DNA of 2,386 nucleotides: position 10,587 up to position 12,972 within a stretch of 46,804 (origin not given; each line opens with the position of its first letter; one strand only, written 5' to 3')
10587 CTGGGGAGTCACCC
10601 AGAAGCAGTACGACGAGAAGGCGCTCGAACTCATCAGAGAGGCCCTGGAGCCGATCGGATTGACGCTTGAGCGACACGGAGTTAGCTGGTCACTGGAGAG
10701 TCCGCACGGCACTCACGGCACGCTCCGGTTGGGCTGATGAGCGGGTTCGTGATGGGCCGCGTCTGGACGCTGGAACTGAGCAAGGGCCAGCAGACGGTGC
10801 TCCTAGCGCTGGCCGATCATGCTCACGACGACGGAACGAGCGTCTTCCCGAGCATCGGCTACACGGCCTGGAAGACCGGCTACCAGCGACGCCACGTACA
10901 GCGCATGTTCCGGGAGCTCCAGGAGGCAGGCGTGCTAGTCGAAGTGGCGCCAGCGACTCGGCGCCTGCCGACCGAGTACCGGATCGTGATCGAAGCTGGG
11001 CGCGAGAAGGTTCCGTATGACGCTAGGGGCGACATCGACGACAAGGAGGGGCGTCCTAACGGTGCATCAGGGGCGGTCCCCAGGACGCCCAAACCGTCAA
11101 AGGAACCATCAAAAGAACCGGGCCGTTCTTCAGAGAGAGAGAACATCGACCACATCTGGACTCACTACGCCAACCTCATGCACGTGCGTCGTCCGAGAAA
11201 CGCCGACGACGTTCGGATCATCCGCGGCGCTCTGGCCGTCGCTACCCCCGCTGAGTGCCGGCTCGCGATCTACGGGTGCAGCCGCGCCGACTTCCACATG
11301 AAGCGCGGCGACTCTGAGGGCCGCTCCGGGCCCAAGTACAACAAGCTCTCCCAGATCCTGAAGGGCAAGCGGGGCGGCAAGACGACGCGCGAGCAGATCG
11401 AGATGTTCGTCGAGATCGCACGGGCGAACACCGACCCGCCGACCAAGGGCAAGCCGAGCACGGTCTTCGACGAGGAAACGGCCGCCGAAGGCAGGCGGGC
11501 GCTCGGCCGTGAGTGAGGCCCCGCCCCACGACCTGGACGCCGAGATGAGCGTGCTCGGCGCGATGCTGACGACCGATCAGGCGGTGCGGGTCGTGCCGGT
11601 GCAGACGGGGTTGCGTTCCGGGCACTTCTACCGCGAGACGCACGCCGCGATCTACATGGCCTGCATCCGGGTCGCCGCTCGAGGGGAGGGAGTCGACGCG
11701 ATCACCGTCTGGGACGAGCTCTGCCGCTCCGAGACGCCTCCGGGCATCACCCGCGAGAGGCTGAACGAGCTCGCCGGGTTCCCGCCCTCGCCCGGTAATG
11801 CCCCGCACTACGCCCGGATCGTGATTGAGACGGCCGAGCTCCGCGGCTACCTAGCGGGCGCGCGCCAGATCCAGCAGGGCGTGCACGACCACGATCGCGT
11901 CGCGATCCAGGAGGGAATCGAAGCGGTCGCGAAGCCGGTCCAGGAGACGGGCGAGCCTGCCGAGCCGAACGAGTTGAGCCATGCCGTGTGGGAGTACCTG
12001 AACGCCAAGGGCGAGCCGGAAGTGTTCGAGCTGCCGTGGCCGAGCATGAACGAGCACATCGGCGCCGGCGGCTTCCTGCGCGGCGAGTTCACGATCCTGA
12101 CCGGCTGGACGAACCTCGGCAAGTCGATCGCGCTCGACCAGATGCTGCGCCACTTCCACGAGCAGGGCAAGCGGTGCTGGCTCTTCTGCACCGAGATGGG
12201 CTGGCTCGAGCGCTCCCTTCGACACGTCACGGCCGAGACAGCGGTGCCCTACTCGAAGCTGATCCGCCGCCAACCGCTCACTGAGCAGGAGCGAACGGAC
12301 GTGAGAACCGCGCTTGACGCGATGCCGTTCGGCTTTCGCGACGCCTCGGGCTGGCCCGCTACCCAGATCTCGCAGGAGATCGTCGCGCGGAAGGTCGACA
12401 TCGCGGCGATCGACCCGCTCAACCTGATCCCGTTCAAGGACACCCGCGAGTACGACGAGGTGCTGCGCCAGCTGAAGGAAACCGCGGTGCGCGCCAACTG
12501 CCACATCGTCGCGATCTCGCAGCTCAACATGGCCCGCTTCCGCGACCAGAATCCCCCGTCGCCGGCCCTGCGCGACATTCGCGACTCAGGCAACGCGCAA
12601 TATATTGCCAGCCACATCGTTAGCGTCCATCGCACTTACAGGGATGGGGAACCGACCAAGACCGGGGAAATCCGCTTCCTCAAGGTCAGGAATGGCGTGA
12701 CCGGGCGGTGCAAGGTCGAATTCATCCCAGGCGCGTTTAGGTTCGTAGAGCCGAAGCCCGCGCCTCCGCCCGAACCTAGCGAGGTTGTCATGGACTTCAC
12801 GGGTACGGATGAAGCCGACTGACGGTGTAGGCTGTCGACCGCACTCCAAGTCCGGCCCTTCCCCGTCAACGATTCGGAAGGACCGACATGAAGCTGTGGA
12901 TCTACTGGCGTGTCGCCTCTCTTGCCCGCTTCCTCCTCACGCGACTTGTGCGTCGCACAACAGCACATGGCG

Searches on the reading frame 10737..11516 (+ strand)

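Call 73: search_protein_families(library=pfam, proteins=[window:10737-11516:+], max_evalue=1)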
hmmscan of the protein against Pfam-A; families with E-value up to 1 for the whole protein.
window:10737-11516:+ (259 aa): 2 families
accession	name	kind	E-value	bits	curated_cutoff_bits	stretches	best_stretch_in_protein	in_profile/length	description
PF13730.12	HTH_36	-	2.7e-08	33.9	25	1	13-65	2-53/55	Helix-turn-helix domain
PF13545.12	HTH_Crp_2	-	0.21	12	27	1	46-68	31-53/70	Crp-like helix-turn-helix domain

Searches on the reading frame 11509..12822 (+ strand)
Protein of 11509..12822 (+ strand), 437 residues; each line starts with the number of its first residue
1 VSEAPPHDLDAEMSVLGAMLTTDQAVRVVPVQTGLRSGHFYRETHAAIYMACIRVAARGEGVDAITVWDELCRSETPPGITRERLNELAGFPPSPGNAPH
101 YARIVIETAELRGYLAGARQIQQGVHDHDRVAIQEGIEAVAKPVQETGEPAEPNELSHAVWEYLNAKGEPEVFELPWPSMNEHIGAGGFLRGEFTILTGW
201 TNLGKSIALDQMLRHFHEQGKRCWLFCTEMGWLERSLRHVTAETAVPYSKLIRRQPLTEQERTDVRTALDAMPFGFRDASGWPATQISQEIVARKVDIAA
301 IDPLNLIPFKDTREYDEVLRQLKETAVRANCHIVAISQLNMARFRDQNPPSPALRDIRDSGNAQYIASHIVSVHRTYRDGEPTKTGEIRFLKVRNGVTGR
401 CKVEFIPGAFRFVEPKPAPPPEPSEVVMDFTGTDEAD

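Call 73: search_protein_families(library=pfam, proteins=[window:11509-12822:+], max_evalue=1)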
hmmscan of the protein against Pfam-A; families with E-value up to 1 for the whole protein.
window:11509-12822:+ (437 aa): 5 families
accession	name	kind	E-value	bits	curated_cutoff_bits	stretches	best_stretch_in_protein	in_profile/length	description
PF03796.21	DnaB_C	-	3.4e-21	76.2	27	1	187-413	14-254/255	DnaB-like helicase C terminal domain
PF00772.26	DnaB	-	1.1e-18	67.6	23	1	5-107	2-103/103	DnaB-like helicase N terminal domain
PF13481.12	AAA_25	-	0.0011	19.1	27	1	188-339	28-190/195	AAA domain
PF20307.4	divDNAB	-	0.0039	16.4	26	1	153-216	37-101/356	Divergent DnaB-like ATPase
PF06745.19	ATPase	-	0.28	10.9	26.6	1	180-339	8-164/231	KaiC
